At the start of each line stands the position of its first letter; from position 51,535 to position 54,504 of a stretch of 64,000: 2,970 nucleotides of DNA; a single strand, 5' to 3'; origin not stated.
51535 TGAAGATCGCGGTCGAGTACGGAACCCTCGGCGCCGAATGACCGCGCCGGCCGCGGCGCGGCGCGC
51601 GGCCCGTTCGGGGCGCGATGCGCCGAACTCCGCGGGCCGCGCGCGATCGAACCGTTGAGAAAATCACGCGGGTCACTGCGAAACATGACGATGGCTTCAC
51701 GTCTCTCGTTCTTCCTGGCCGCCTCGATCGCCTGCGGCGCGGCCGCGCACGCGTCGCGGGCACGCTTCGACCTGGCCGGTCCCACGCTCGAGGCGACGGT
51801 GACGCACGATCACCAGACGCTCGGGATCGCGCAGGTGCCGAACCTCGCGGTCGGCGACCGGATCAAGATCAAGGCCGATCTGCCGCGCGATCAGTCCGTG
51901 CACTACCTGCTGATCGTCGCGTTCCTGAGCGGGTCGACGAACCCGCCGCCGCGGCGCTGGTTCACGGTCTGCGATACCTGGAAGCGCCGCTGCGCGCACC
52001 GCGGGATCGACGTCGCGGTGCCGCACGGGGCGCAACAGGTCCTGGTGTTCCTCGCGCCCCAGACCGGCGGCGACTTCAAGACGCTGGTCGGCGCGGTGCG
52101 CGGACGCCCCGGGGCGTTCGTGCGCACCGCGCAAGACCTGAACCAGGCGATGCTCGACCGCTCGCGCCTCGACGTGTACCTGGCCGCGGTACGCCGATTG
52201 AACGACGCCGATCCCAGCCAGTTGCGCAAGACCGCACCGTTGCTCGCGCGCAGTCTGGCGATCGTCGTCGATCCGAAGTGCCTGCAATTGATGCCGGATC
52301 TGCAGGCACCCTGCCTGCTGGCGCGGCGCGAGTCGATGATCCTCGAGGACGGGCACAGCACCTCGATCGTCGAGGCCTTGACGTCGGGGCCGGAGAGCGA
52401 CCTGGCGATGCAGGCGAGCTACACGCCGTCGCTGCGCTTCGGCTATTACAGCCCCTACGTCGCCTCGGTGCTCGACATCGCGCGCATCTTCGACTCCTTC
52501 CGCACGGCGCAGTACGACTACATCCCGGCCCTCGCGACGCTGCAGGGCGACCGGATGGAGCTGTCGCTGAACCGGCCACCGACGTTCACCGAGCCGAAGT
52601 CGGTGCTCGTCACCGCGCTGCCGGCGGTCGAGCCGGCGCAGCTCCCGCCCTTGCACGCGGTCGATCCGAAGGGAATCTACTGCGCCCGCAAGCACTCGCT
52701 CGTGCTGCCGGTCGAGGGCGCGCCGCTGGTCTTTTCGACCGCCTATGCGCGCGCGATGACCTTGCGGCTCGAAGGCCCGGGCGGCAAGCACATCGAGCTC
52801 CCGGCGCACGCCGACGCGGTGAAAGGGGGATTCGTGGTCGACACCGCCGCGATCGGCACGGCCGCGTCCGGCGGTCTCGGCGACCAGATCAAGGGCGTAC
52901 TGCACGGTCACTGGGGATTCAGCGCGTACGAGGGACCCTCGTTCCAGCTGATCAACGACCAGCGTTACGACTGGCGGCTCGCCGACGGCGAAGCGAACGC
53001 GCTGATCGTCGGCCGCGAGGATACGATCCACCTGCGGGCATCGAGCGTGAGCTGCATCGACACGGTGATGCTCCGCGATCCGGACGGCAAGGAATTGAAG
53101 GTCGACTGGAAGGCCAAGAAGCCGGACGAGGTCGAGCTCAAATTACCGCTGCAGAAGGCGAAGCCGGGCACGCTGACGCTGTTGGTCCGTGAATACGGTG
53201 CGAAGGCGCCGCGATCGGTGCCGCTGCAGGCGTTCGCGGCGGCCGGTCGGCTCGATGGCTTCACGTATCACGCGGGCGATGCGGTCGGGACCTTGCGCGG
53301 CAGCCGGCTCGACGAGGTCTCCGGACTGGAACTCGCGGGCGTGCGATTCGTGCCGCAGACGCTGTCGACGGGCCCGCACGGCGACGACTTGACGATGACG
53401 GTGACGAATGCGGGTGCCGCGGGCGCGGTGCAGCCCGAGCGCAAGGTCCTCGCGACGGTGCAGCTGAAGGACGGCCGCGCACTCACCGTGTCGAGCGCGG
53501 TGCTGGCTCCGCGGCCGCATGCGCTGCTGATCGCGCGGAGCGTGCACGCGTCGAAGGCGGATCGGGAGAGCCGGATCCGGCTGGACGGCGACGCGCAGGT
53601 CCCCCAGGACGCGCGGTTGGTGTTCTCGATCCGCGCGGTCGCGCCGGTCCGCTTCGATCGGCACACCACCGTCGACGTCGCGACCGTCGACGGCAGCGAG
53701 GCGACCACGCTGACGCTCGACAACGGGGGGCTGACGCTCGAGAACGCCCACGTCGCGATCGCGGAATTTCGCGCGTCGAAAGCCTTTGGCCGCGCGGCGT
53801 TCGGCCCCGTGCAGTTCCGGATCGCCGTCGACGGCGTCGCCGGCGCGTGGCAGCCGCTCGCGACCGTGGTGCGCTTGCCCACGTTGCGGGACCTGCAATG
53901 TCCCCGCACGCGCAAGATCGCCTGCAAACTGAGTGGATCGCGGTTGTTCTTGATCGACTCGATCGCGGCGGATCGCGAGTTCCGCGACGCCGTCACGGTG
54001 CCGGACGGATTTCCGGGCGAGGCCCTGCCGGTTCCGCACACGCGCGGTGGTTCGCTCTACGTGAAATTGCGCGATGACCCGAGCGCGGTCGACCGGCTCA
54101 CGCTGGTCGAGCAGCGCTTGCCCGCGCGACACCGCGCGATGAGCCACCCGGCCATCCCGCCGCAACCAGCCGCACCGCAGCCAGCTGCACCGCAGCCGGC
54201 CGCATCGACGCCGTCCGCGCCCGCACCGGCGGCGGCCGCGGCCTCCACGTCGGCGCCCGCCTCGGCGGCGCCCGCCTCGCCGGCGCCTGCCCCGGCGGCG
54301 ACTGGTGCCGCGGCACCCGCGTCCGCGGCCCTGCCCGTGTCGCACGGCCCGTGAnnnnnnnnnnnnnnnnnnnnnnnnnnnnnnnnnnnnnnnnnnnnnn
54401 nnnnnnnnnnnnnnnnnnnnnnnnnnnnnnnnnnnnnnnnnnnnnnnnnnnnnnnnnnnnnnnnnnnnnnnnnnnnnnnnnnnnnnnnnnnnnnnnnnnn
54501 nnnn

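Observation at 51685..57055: Orphan secreted 890-aa protein coupled to a PMT/ArnT-type GT-C transferase and a polyprenyl-P-sugar synthase-GtrA fusion: candidate undescribed periplasmic glycosylation module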

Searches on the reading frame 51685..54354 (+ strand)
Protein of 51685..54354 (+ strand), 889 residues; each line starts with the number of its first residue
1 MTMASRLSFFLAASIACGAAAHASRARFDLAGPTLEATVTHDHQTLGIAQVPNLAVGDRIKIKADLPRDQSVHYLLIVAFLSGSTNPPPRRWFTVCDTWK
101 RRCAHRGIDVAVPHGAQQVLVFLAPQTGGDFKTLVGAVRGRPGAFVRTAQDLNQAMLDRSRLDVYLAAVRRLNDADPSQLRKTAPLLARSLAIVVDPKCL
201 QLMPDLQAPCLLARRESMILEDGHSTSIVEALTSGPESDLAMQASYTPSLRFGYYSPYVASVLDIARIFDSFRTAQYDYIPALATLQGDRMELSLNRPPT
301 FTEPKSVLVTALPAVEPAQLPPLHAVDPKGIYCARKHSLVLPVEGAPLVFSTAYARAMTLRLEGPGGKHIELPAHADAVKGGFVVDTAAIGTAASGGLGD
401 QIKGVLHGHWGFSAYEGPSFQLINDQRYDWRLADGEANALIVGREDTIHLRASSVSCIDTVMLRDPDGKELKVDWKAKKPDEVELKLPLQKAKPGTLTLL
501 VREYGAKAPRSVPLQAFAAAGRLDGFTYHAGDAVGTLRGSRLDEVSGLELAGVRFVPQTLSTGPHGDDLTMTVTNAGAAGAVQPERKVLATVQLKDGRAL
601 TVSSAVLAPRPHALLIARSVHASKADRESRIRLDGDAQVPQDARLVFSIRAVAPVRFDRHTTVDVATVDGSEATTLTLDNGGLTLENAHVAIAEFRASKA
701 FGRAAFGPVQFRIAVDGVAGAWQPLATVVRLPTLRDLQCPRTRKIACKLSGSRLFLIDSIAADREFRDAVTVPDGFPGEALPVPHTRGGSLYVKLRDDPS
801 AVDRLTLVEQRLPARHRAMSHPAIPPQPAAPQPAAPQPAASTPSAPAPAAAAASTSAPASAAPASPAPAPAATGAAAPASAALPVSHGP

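Call 6: search_protein_families(library=pfam, proteins=[window:51685-54354:+], max_evalue=0.01)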
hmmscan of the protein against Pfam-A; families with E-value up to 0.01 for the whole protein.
window:51685-54354:+ (889 aa): 0 families
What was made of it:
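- Closest known: ArnC/ArnT. Different: No Arnt_C Pfam domain (call 6).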

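Call 7: search_protein_families(library=ncbifam, proteins=[window:51685-54354:+], max_evalue=0.01)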
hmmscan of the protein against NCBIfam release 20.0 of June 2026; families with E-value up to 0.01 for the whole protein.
window:51685-54354:+ (889 aa): 0 families

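Call 10: find_homologous_proteins(query=window:51685-54354:+)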
Query window:51685-54354:+ (889 aa): 5422 proteins with E <= 0.001 among 8000 candidates; the best 120 are listed.
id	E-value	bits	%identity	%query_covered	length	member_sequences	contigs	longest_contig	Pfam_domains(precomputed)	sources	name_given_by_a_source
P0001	0.0e+0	1964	100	100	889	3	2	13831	-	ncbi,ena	-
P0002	0.0e+0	1687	90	93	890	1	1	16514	-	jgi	jgi:hypothetical protein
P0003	0.0e+0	1676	89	93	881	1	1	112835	-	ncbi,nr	ncbi:MAG: hypothetical protein KGL36_06890 [Gammaproteobacteria bacterium]|nr:hypothetical protein [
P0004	0.0e+0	1654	89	90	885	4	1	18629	-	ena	-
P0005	0.0e+0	1645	88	92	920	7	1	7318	-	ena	-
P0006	0.0e+0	1278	71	91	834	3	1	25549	-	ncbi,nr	ncbi:MAG: hypothetical protein HKM03_03190 [Steroidobacteraceae bacterium]|nr:hypothetical protein [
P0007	0.0e+0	1265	68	94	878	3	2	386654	-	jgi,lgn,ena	-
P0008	0.0e+0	1213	65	94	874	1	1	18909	-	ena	-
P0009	0.0e+0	1201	66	91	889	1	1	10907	-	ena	-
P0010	0.0e+0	1165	66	89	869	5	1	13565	-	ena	-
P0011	0.0e+0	1143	64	92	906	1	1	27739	-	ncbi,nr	ncbi:MAG: hypothetical protein KGL34_02835 [Gammaproteobacteria bacterium]|nr:hypothetical protein [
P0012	0.0e+0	1142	66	87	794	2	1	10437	-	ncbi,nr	ncbi:MAG: hypothetical protein KGI55_01470, partial [Gammaproteobacteria bacterium]|nr:hypothetical 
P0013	0.0e+0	1128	64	88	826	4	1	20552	-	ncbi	-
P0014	0.0e+0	1122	63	89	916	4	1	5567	-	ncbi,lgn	-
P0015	0.0e+0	1115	63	88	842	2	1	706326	-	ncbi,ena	-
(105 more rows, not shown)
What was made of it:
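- Checked: X has more than 5,400 homologues at E<=1e-3 (call 10).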

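Call 12: find_encoding_contigs(protein=P0015, flank=8000, max_places=3)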
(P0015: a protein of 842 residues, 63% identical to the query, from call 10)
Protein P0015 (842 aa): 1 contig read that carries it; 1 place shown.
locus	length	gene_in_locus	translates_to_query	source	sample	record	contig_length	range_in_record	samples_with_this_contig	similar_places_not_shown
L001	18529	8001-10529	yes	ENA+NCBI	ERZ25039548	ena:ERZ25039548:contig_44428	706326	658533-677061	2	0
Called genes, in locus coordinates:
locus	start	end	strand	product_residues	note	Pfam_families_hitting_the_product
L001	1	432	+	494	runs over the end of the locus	PF02321:OEP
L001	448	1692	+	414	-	PF01551:Peptidase_M23 (faint), PF25917:BSH_RND (weak), PF25973:BSH_CzcB (weak), PF25984:BSH_YknX (faint), PF25954:Beta-barrel_RND_2, PF25975:CzcB_C, PF25989:YknX_C (weak)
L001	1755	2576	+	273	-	PF01263:Aldose_epim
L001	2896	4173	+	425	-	PF12867:DinB_2, PF03781:FGE-sulfatase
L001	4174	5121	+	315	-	PF10017:Methyltransf_33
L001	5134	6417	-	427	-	PF01566:Nramp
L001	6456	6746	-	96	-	PF07045:DUF1330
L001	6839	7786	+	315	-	PF19459:DUF5996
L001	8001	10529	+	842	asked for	-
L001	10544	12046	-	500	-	PF02696:SelO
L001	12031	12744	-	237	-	PF13489:Methyltransf_23 (weak), PF13649:Methyltransf_25 (weak), PF08241:Methyltransf_11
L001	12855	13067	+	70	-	-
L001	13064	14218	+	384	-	PF13289:SIR2_2, PF13676:TIR_2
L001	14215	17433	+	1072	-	PF13191:AAA_16 (weak), PF20703:nSTAND1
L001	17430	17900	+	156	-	PF14083:PGDYG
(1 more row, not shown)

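Call 13: find_encoding_contigs(protein=P0007, flank=8000, max_places=3)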
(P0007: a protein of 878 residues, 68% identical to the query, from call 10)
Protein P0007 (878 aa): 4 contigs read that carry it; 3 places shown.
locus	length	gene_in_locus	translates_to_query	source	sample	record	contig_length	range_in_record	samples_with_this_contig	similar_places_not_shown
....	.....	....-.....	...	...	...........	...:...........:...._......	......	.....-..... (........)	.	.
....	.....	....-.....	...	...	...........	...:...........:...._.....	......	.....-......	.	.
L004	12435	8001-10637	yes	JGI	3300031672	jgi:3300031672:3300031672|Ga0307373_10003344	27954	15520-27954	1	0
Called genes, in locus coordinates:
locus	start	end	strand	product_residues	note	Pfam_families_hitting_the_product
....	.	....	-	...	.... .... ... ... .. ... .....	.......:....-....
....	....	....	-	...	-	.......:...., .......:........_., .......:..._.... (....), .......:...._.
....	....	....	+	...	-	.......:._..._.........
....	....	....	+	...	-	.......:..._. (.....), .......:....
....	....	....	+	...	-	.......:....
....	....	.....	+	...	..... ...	-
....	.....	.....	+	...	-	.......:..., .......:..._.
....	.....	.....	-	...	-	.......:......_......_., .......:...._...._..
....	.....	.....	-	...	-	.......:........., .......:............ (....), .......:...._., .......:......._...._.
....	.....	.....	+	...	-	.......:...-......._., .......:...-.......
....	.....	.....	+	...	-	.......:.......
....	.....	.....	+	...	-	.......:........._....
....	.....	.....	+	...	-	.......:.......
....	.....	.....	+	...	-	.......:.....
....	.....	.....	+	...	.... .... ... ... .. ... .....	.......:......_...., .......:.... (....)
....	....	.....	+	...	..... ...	-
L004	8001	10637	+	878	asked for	-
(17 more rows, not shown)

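Call 16: find_related_loci(query=A1, collection=genome_contigs, flank=10000)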
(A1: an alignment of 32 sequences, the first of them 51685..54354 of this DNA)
Query A1 (889 aa) in genome_contigs; peptide patterns used: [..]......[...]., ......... (x = any residue, [..] = any of these).
442 stretches matched a pattern; 423 encode a relative of the query (tblastn E <= 1e-3); the best 80 are kept; 80 distinct loci.
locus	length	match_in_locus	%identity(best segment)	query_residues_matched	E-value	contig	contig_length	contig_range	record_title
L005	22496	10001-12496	89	1-832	0e+0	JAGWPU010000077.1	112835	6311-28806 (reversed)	MAG: Gammaproteobacteria bacterium isolate REEB287 k141_1949018, whole genome shotgun sequence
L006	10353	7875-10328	88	1-818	0e+0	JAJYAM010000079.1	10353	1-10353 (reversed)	MAG: Proteobacteria bacterium isolate BP8.bin24 NODE_10598_length_10353_cov_32.913358, whole genome shotgun sequence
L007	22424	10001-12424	71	1-807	0e+0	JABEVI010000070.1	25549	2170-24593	MAG: Steroidobacteraceae bacterium isolate MAG 28 k99_58134, whole genome shotgun sequence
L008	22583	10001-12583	67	21-889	0e+0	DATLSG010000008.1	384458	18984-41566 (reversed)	MAG TPA_asm: Steroidobacteraceae bacterium isolate SMAG_U13924 k141_631922, whole genome shotgun sequence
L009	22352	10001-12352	66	28-814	0e+0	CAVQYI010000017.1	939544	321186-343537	MAG: uncultured proteobacterium isolate MFD05942.bin.2.38 genome assembly, contig: contig_38280, whole genome shotgun se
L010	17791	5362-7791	64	1-814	0e+0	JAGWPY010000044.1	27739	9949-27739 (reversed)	MAG: Gammaproteobacteria bacterium isolate REEB290 k141_643255, whole genome shotgun sequence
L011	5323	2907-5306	65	1-804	0e+0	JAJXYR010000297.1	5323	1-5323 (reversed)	MAG: Proteobacteria bacterium isolate BP6.bin97 NODE_34421_length_5323_cov_2.325250, whole genome shotgun sequence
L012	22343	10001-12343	63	28-812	0e+0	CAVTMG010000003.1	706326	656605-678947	MAG: uncultured Gammaproteobacteria bacterium isolate MFD05705.bin.2.47 genome assembly, contig: contig_44428, whole gen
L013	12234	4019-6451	62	3-813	0e+0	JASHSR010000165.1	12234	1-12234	MAG: Gammaproteobacteria bacterium isolate JOPF132 JOPF_N102_contig_25245, whole genome shotgun sequence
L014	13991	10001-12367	61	21-813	0e+0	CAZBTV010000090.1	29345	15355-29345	MAG TPA_asm: uncultured Steroidobacteraceae bacterium isolate SRP272529_co1_105 genome assembly, contig: NODE_2377_lengt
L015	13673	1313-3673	62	22-812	0e+0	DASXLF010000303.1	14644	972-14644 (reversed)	MAG TPA_asm: Steroidobacteraceae bacterium isolate SMAG_U5295 k141_2807051, whole genome shotgun sequence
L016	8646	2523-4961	60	1-813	0e+0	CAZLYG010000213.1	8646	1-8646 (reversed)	MAG TPA_asm: uncultured Steroidobacteraceae bacterium isolate SRP272529_co2_321 genome assembly, contig: NODE_15236_leng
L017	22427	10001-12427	60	3-814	0e+0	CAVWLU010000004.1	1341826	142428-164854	MAG: uncultured Gammaproteobacteria bacterium isolate MFD04434.bin.1.31 genome assembly, contig: contig_18007, whole gen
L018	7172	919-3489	58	14-869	0e+0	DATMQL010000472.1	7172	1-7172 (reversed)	MAG TPA_asm: Steroidobacteraceae bacterium isolate SMAG_U12927 k141_2796886, whole genome shotgun sequence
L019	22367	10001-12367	62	22-813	0e+0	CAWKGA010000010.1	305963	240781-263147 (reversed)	MAG: uncultured Gammaproteobacteria bacterium isolate MFD03399.bin.1.170 genome assembly, contig: contig_4463, whole gen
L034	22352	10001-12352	61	28-814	0e+0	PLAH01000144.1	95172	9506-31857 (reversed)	MAG: Gammaproteobacteria bacterium isolate bog_1204 73.20111000_S2M.32_contig_409, whole genome shotgun sequence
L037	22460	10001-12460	59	7-826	0e+0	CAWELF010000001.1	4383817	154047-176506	MAG: uncultured Bacteroidales bacterium isolate MFD05705.bin.2.50 genome assembly, contig: contig_20422, whole genome sh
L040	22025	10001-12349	60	28-813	0e+0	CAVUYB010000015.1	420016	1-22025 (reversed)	MAG: uncultured Actinomycetota bacterium isolate MFD06092.bin.2.179 genome assembly, contig: contig_38546, whole genome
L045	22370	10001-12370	60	21-813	0e+0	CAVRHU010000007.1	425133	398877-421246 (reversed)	MAG: uncultured Gammaproteobacteria bacterium isolate MFD05705.bin.1.16 genome assembly, contig: contig_8315, whole geno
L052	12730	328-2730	60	10-813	0e+0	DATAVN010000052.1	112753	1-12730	MAG TPA_asm: Steroidobacteraceae bacterium isolate SMAG_U5600 k141_1403369, whole genome shotgun sequence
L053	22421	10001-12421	59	3-813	0e+0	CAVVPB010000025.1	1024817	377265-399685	MAG: uncultured Gammaproteobacteria bacterium isolate MFD05521.bin.1.219 genome assembly, contig: contig_9198, whole gen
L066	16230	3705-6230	58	2-826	0e+0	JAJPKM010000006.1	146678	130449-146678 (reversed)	MAG: Gammaproteobacteria bacterium isolate Centralia_MAG_79 k107_29839293, whole genome shotgun sequence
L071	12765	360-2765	58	9-813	0e+0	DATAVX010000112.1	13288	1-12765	MAG TPA_asm: Steroidobacteraceae bacterium isolate SMAG_U5610 k141_361802, whole genome shotgun sequence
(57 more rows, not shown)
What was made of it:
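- P0006 matches locus L007 (same MAG name, calls 10 and 16), where the GT-C is tightly linked.
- Tried and rejected: The nearest named relatives are Steroidobacteraceae and Gammaproteobacteria MAGs (calls 10, 16).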

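Call 28: predict_structure(alignment_id=A1)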
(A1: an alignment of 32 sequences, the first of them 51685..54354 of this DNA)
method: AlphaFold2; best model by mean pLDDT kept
length: 889 residues; sequences in the alignment: 32
mean_pLDDT: 67.1   pTM: 0.41
mean pLDDT of the five models: 67.1, 65.0, 64.8, 63.5, 63.0
residues with pLDDT >= 90: 107; 70-90: 379; 50-70: 179; < 50: 224
segments of 3 or more residues with pLDDT < 50: 1-4, 17-29, 149-163, 184-265, 271-274, 321-338, 341-345, 378-381, 815-831, 833-835, 839-889
pLDDT, mean of each block of 10 residues (from residue 1): 47 49 37 85 85 86 81 82 70 87 88 85 71 72 51 41 52 59 49 34 31 25 28 35 31 32 49 58 72 70 73 67 38 45 53 70 80 67 64 62 77 73 61 70 78 70 87 80 83 83 73 80 87 89 89 90 84 85 83 86 88 91 80 79 92 85 90 90 90 91 85 88 90 73 62 82 80 75 64 79 66 43 41 41 37 30 31 27 33
secondary structure, 60 per line:
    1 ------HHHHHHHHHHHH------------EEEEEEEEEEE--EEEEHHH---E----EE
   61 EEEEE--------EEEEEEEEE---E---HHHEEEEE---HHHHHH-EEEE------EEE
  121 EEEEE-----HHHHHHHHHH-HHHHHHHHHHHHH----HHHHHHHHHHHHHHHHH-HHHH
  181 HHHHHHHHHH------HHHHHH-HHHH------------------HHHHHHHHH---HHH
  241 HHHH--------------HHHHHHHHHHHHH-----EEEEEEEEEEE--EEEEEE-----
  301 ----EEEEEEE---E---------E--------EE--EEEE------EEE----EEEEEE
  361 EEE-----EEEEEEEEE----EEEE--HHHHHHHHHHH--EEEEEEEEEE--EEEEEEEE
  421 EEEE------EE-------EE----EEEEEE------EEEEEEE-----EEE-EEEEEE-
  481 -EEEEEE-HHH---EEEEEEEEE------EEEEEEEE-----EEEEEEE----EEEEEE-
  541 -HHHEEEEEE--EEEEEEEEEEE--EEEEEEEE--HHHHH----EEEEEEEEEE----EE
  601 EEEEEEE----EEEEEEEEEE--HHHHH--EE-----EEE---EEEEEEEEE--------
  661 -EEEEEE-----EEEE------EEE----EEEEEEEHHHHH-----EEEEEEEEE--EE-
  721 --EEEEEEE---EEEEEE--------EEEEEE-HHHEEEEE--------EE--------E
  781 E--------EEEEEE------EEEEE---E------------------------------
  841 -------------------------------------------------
elements in order (helices of 4 or more, strands of 3 or more residues): H7-18 E31-41 E44-47 E59-65 E74-82 E93-97 H101-106 E108-111 E118-125 H131-140 H142-154 H159-175 H177-190 H197-202 H204-207 H226-234 H238-244 H259-271 E277-287 E290-295 E305-311 E338-341 E348-350 E355-363 E369-377 E382-385 H388-398 E401-410 E413-424 E446-451 E458-464 E470-472 E474-479 E482-487 E495-503 E510-517 E523-529 E534-539 E545-550 E553-563 E566-573 H576-580 E585-594 E599-607 E612-621 H624-628 E638-640 E644-652 E662-667 E673-676 E683-685 E690-696 H697-701 E707-715 E723-729 E733-738 E747-752 E757-761 E790-795 E802-806
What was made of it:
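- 51685..54354 (+): Protein X: 889-aa secreted protein of an uncharacterised, widely conserved family. It is not part of the glycosylation pair by comparative evidence. The AF2 model shows an N-terminal beta-sandwich, a helical region, about 5-6 Ig-like beta-sandwiches and a disordered tail (call 28).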

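Call 35: fold_search(model_id=the predicted structure, library=pdb)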
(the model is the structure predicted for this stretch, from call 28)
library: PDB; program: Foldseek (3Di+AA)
matches with E <= 10: 1956; with E <= 0.001: 484
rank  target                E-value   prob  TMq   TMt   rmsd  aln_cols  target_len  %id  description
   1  9ba5_A                4.3e-12  1.00  0.13  0.17  26.3       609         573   11  Cross-linked Contactin 2 Ig1-Ig6 (released 2024-07-17)
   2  5t89_Y                5.6e-12  1.00  0.14  0.18  19.3       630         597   12  Crystal structure of VEGF-A in complex with VEGFR-1 domains D1-6 (released 2017-02-01)
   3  5k6w_A                7.7e-12  1.00  0.12  0.18  38.1       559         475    9  Sidekick-1 immunoglobulin domains 1-5 (released 2016-09-28)
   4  5l56_A                9.5e-12  1.00  0.11  0.09  30.9       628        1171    9  Plexin A1 full extracellular region, domains 1 to 10, to 4 angstrom (released 2016-07-06)
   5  7ok5_A                1.5e-11  1.00  0.12  0.16  34.0       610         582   10  Crystal structure of mouse neurofascin 155 immunoglobulin domains (released 2022-12-14)
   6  6grs_A                1.7e-11  1.00  0.13  0.17  17.5       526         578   10  Paired immunoglobulin-like receptor B (PirB) or Leukocyte immunoglobulin-like receptor subfamily B member 3 (LILRB3) f (released 2019-02-06)
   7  7ok5_B                2.1e-11  1.00  0.12  0.16  31.6       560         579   11  Crystal structure of mouse neurofascin 155 immunoglobulin domains (released 2022-12-14)
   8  5l5k                  3.9e-11  1.00  0.12  0.10  30.6       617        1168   11  Plexin A4 full extracellular region, domains 1 to 10, data to 7.5 angstrom, spacegroup P4(1) (released 2016-07-06)
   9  6grt_B                3.9e-11  1.00  0.13  0.18  18.6       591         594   11  Paired immunoglobulin-like receptor B (PirB) or Leukocyte immunoglobulin-like receptor subfamily B member 3 (LILRB3) f (released 2019-02-06)
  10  7ol4_D                6.3e-11  1.00  0.12  0.16  36.5       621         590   11  Mouse contactin-1 neurofascin-155 immunoglobulin domains adhesion complex (released 2022-12-14)
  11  6grs_B                7.0e-11  1.00  0.13  0.17  17.7       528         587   11  Paired immunoglobulin-like receptor B (PirB) or Leukocyte immunoglobulin-like receptor subfamily B member 3 (LILRB3) f (released 2019-02-06)
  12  6grt_A                7.0e-11  1.00  0.14  0.19  17.7       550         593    9  Paired immunoglobulin-like receptor B (PirB) or Leukocyte immunoglobulin-like receptor subfamily B member 3 (LILRB3) f (released 2019-02-06)
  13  3dmk_A                1.0e-10  1.00  0.13  0.15  45.6       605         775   11  Crystal structure of Down Syndrome Cell Adhesion Molecule (DSCAM) isoform 1.30.30, N-terminal eight Ig domains (released 2008-10-07)
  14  6e9b_C                1.1e-10  1.00  0.11  0.22  22.6       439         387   11  Bacteroides ovatus mixed-linkage glucan utilization locus (MLGUL) SGBP-B in complex with mixed-linkage heptasaccharide (released 2019-05-15)
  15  6e57_C                1.1e-10  1.00  0.11  0.21  22.2       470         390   10  Bacteroides ovatus mixed-linkage glucan utilization locus (MLGUL) SGBP-B in complex with mixed-linkage heptasaccharide (released 2019-05-29)
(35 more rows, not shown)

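Call 41: search_protein_representatives(alignment_id=A1)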
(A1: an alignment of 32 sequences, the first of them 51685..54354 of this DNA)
Query: 32 sequences, 878 profile positions. Proteins with E-value up to 0.001 (for the whole library): 1536; up to 1e-10: 1160; up to 1e-30: 531. The best 150 are listed.
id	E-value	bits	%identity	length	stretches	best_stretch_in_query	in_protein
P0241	0.0e+00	1300.2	-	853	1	4-850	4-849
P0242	0.0e+00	1212.1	-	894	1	10-846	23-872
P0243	0.0e+00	1140.5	-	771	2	8-507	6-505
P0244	0.0e+00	1094.9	-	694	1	192-867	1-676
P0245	0.0e+00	1068.9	-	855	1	4-805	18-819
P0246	0.0e+00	1045.3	-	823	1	7-804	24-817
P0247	0.0e+00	1020.7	-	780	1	35-806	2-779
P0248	6.2e-298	1007.0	-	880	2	8-740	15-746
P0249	3.1e-288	974.9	-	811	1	7-799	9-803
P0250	5.5e-287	970.8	-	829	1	7-812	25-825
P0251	1.9e-283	959.1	-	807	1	15-810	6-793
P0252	1.7e-282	956.0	-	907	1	18-868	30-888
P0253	1.2e-281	953.1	-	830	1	7-802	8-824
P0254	6.1e-279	944.2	-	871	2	7-364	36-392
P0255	1.1e-271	920.2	-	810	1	8-816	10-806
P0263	2.0e-247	839.9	-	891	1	7-866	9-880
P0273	1.4e-222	757.7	-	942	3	11-393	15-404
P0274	1.7e-219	747.5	-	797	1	8-798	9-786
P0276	4.7e-216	736.1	-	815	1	17-798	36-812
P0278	3.7e-206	703.3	-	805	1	6-800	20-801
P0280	1.0e-187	642.4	-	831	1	7-801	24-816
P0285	2.4e-175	601.4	-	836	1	18-803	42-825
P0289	9.4e-174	596.1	-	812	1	15-798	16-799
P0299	2.7e-155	535.0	-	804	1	9-800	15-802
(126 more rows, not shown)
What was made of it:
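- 51685..54354 (+): More than 5,400 homologues (call 10), 423 species-level genome loci (call 16) and 1,536 50%-identity clusters (call 41).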
